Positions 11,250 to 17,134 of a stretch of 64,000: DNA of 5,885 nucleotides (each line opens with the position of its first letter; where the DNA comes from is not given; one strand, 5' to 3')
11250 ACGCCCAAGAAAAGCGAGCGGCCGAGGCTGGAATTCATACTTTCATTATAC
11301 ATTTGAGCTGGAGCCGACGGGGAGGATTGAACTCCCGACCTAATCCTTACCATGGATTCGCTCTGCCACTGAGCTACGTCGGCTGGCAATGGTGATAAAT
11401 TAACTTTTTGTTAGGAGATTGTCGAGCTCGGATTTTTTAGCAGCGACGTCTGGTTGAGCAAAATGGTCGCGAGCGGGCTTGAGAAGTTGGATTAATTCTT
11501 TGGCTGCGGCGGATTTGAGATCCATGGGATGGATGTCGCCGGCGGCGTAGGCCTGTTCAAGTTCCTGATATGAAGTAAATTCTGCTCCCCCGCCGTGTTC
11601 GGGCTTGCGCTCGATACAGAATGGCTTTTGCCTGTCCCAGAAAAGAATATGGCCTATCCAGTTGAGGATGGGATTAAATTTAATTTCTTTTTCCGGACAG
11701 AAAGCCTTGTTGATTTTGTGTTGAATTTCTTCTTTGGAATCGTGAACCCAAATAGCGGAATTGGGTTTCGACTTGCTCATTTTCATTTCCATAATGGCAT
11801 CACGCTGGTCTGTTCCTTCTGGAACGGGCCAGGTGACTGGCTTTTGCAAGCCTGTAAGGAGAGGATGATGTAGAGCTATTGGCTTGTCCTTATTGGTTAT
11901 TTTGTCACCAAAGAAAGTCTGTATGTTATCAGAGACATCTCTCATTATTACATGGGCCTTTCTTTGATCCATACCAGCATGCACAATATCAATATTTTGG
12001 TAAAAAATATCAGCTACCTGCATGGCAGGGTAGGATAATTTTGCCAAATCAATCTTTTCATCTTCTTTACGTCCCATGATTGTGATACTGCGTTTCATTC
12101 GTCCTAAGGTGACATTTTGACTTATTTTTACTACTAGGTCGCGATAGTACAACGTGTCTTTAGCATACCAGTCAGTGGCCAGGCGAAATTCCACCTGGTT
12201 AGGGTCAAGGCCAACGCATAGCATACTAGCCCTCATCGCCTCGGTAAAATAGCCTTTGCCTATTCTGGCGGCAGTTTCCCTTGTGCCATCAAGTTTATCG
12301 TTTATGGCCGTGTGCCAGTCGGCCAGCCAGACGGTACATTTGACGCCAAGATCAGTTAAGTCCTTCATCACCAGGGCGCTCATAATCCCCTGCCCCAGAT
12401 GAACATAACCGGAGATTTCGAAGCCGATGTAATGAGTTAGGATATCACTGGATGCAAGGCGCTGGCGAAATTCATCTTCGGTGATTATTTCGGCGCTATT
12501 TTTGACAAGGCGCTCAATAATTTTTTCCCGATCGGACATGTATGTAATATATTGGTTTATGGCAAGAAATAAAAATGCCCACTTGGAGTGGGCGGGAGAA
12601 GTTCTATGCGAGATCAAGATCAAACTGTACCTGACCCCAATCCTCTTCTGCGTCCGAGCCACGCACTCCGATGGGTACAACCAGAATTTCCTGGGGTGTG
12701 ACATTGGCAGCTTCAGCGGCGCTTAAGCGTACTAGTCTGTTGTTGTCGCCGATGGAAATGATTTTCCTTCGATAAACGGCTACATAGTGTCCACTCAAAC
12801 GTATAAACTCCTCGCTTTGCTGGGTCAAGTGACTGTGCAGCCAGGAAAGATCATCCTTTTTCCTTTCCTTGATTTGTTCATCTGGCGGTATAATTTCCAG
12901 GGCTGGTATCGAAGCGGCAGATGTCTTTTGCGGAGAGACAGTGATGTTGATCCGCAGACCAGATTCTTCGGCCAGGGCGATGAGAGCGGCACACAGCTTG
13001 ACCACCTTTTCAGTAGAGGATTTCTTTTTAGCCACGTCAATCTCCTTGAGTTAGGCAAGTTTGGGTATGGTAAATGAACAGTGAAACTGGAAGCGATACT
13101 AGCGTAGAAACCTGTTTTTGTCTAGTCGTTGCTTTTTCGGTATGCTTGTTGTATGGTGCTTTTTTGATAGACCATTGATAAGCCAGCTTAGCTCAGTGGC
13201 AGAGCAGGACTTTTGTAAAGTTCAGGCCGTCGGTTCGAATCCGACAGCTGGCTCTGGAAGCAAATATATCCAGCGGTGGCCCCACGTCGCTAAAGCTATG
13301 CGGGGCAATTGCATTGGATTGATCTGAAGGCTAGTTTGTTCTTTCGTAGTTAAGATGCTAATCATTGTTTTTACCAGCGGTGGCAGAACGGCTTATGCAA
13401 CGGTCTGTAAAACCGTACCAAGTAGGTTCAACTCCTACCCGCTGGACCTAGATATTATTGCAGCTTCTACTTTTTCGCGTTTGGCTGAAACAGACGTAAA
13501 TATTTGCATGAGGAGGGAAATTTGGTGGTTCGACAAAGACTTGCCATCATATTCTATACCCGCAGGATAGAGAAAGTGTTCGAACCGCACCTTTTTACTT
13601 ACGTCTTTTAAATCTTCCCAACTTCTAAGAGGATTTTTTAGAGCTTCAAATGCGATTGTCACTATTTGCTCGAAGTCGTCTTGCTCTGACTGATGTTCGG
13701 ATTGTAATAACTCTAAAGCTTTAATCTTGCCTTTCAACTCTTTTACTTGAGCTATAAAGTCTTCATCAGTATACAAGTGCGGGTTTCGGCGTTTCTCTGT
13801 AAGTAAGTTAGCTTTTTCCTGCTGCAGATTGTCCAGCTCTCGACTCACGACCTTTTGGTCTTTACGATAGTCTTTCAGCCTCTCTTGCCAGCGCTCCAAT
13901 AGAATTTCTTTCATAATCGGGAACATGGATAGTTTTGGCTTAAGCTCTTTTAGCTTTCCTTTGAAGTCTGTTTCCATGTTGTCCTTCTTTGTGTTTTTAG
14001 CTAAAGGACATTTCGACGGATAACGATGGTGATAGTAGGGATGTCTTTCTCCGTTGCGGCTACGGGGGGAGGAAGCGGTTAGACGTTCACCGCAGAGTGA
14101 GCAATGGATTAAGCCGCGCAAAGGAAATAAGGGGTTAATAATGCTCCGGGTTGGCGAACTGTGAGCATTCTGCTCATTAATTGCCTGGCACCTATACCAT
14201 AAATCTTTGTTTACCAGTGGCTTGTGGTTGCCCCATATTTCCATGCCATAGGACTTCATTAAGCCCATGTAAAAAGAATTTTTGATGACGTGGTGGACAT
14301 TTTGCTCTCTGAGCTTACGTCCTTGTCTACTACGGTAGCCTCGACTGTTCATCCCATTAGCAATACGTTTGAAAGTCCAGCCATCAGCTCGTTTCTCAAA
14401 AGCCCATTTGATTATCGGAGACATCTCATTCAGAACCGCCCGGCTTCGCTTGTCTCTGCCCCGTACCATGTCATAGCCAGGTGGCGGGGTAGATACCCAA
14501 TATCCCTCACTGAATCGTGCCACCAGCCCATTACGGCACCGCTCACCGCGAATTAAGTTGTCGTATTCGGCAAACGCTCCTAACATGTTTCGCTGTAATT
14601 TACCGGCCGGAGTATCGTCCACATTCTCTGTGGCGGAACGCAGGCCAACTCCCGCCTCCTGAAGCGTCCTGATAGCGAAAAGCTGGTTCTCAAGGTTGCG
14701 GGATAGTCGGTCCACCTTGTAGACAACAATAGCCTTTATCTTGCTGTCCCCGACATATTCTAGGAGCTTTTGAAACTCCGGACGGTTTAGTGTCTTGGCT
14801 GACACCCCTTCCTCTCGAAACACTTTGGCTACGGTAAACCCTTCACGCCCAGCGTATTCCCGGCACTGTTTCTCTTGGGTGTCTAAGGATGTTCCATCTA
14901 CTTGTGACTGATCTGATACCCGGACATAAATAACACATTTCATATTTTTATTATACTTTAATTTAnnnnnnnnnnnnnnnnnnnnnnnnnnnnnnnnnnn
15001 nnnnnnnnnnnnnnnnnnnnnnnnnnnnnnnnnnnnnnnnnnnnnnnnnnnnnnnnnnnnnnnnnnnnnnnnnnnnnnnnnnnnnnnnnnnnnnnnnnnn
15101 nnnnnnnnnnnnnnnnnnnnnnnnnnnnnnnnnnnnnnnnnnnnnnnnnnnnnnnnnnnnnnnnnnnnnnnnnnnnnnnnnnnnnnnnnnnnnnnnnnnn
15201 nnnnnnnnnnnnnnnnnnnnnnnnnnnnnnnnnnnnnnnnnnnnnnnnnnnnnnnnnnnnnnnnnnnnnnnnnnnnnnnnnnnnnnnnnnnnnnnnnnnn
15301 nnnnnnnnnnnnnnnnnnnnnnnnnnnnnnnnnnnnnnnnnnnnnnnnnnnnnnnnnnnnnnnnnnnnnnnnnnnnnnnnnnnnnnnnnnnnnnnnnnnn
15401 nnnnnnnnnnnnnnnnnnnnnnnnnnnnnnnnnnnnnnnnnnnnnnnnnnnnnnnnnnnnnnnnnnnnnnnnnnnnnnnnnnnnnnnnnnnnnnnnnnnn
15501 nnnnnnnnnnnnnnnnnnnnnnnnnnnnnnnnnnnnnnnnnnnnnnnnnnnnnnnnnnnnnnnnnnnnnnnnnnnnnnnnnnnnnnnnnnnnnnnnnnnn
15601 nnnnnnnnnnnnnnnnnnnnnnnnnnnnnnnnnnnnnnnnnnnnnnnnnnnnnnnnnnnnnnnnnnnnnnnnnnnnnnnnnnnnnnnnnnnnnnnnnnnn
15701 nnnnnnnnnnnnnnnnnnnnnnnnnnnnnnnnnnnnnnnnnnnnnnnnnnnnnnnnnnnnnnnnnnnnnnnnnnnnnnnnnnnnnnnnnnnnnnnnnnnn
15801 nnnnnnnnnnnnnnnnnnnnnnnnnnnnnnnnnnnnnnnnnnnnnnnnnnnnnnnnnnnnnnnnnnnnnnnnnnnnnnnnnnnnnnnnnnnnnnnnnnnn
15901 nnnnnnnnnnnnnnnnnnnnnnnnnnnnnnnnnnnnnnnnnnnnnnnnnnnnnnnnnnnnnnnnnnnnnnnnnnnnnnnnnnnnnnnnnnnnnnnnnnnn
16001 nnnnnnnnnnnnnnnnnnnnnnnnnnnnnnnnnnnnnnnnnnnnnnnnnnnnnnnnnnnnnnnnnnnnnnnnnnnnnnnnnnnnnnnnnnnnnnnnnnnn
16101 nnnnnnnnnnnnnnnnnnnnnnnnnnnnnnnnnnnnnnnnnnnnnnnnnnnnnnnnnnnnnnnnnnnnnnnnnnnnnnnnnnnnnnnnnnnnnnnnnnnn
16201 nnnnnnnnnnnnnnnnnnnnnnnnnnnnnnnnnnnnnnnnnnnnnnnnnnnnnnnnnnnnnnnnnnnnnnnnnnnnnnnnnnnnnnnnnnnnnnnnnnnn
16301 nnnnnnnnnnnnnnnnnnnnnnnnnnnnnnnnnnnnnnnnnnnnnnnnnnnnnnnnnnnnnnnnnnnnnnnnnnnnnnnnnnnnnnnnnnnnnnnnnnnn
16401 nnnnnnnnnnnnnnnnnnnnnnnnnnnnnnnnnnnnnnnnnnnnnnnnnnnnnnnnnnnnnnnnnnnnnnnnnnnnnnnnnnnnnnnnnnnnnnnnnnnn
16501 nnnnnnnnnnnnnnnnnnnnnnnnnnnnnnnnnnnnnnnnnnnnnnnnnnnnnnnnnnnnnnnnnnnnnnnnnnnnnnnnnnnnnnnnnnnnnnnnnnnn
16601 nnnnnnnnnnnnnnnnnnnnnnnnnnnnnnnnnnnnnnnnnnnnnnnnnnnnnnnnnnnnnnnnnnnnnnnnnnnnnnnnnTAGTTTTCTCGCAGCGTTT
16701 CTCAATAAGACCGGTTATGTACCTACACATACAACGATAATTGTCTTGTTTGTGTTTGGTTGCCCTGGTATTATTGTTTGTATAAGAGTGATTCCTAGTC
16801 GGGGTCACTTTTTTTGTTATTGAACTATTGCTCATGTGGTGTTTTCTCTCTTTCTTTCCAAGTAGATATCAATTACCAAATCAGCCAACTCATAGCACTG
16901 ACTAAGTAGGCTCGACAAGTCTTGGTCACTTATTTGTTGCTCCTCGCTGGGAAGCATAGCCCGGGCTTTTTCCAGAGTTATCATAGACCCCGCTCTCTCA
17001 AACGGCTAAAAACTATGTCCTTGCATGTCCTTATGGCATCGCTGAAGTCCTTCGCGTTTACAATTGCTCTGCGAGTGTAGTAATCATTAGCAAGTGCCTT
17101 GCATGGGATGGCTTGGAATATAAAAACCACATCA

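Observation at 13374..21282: Phage-satellite-like (PICI-like) integrative element next to tRNA-Tyr in a probable CPR genome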

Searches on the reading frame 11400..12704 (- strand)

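Call 11: search_protein_families(library=ncbifam, proteins=[window:11400-12704:-], max_evalue=0.1)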
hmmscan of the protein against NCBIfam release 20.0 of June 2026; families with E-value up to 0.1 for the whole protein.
window:11400-12704:- (434 aa): 10 families
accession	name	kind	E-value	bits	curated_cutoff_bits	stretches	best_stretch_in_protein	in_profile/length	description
NF006330.0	PRK08560.1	equivalog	7.5e-113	377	220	1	59-421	3-334/342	tyrosine--tRNA ligase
TIGR00233.1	trpS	equivalog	7.4e-32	110.9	176.75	1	92-343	6-228/328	tryptophan--tRNA ligase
TIGR00234.1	tyrS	equivalog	3.8e-21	75.7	113.8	1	61-340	5-274/406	tyrosine--tRNA ligase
NF008925.0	PRK12285.1-2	equivalog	9.6e-16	57.7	451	1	81-334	55-276/365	tryptophan--tRNA ligase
NF008927.0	PRK12285.1-4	equivalog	2.1e-11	43.5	478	1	88-336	73-287/385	tryptophan--tRNA ligase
NF008924.0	PRK12285.1-1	equivalog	1.7e-08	34.1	644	2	161-272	140-243/381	tryptophan--tRNA ligase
NF008926.0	PRK12285.1-3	equivalog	1.6e-07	30.5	320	2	94-270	71-237/429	tryptophan--tRNA ligase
NF008922.0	PRK12283.1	equivalog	1.1e-06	27.9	572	1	94-271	9-177/400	tryptophan--tRNA ligase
NF009207.0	PRK12556.1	equivalog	3.6e-06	26.1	479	1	94-285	9-197/332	tryptophan--tRNA ligase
NF008923.0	PRK12284.1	equivalog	3.1e-05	23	597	1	94-274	8-186/431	tryptophan--tRNA ligase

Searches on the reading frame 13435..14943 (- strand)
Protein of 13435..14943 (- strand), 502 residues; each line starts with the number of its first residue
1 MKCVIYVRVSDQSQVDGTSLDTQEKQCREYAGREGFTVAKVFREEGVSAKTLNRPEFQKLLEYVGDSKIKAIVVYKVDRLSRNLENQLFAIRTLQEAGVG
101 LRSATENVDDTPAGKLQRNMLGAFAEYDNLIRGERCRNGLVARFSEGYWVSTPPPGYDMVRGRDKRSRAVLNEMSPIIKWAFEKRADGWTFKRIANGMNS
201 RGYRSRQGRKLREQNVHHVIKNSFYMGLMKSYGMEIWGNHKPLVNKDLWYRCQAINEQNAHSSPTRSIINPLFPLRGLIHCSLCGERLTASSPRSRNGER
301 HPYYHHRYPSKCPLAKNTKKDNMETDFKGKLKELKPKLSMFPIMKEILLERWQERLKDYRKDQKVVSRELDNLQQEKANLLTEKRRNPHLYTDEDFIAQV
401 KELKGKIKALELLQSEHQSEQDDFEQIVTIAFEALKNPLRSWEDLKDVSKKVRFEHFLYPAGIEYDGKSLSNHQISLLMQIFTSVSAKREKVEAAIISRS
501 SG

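Call 7: search_protein_families(library=pfam, proteins=[window:13435-14943:-], max_evalue=0.1)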
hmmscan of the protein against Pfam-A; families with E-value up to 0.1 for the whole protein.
window:13435-14943:- (502 aa): 5 families
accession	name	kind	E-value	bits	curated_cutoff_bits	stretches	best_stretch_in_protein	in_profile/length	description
PF00239.26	Resolvase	-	3.8e-36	124.8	23.3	1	4-148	2-144/145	Resolvase, N terminal domain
PF07508.19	Recombinase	-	1.9e-17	63.8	21.1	1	173-259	2-102/102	Recombinase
PF13408.12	Zn_ribbon_recom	-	0.00018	22.2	25.3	1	274-307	1-30/58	Recombinase zinc beta ribbon domain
PF04708.17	Pox_F16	-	0.0005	20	30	1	13-85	10-78/215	Poxvirus F16 protein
PF08915.16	tRNA-Thr_ED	-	0.02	15.5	30.2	1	54-114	56-116/137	Archaea-specific editing domain of threonyl-tRNA synthetase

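Call 8: search_protein_families(library=phrogs, proteins=[window:13435-14943:-], max_evalue=0.1)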
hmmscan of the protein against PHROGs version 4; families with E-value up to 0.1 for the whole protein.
window:13435-14943:- (502 aa): 4 families
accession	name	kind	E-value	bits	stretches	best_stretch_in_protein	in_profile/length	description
phrog_95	-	integration and excision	5.4e-90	303.8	1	1-450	88-542/651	integrase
phrog_125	-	DNA, RNA and nucleotide metabolism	1.7e-34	120.5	1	1-253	20-245/254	DNA invertase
phrog_6620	-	integration and excision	1.5e-09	38.7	1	2-97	57-148/201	transposase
phrog_21356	-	unknown function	0.019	16.1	0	314-381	33-101/103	-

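Call 11: search_protein_families(library=ncbifam, proteins=[window:13435-14943:-], max_evalue=0.1)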
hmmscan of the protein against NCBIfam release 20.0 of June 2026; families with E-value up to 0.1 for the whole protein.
window:13435-14943:- (502 aa): 8 families
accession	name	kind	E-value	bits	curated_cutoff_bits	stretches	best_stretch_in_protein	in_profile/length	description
NF047343.1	SCCmet_CcrB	equivalog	3.5e-44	151.4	900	1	4-292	10-313/542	cassette chromosome recombinase CcrB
NF041201.1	recomb_XisF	equivalog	3.3e-27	95.6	375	1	5-455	3-454/465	fdxN element excision recombinase XisF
NF047347.1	SCCmet_CcrC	equivalog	2.3e-18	66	900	1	2-437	4-470/558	cassette chromosome recombinase CcrC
NF047344.1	SCCmet_CcrA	equivalog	2e-16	60.1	700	1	3-329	4-307/442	cassette chromosome recombinase CcrA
NF049883.1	resolv_YneB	equivalog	3.3e-13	49.6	175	1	2-204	1-195/211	YneB family resolvase-like protein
NF033518.0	transpos_IS607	equivalog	2.3e-10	40.3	110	1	2-82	55-132/187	IS607 family transposase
NF011500.0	PRK14938.1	equivalog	0.012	14.7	362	1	15-120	15-118/387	Ser-tRNA(Thr) hydrolase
NF047534.1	lipo_BTA121_dup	subfamily_domain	0.067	13.4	45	0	48-94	30-75/134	BTA121 domain-containing protein surface lipoprotein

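Call 34: find_related_loci(query=window:13435-14943:-, collection=viral_contigs, flank=10000)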
Query window:13435-14943:- (502 aa) in viral_contigs; peptide patterns used: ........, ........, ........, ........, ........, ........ (x = any residue, [..] = any of these).
2 stretches matched a pattern, but none encodes a relative of the query by tblastn (E <= 1e-3).

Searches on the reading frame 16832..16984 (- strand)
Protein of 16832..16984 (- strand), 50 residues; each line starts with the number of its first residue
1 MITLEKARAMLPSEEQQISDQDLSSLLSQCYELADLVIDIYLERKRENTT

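Call 7: search_protein_families(library=pfam, proteins=[window:16832-16984:-], max_evalue=0.1)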
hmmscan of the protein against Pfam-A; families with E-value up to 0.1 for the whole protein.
window:16832-16984:- (50 aa): 2 families
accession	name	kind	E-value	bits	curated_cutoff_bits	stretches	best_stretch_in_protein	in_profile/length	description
PF21698.3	Spo16_C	-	0.0095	16.1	27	1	14-37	17-40/43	Spo16 protein, C-terminal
PF03874.21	RNA_pol_Rpb4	-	0.026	15.3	25.6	1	3-33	85-115/116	RNA polymerase Rpb4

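Call 8: search_protein_families(library=phrogs, proteins=[window:16832-16984:-], max_evalue=0.1)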
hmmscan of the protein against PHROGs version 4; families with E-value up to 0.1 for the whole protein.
window:16832-16984:- (50 aa): 0 families
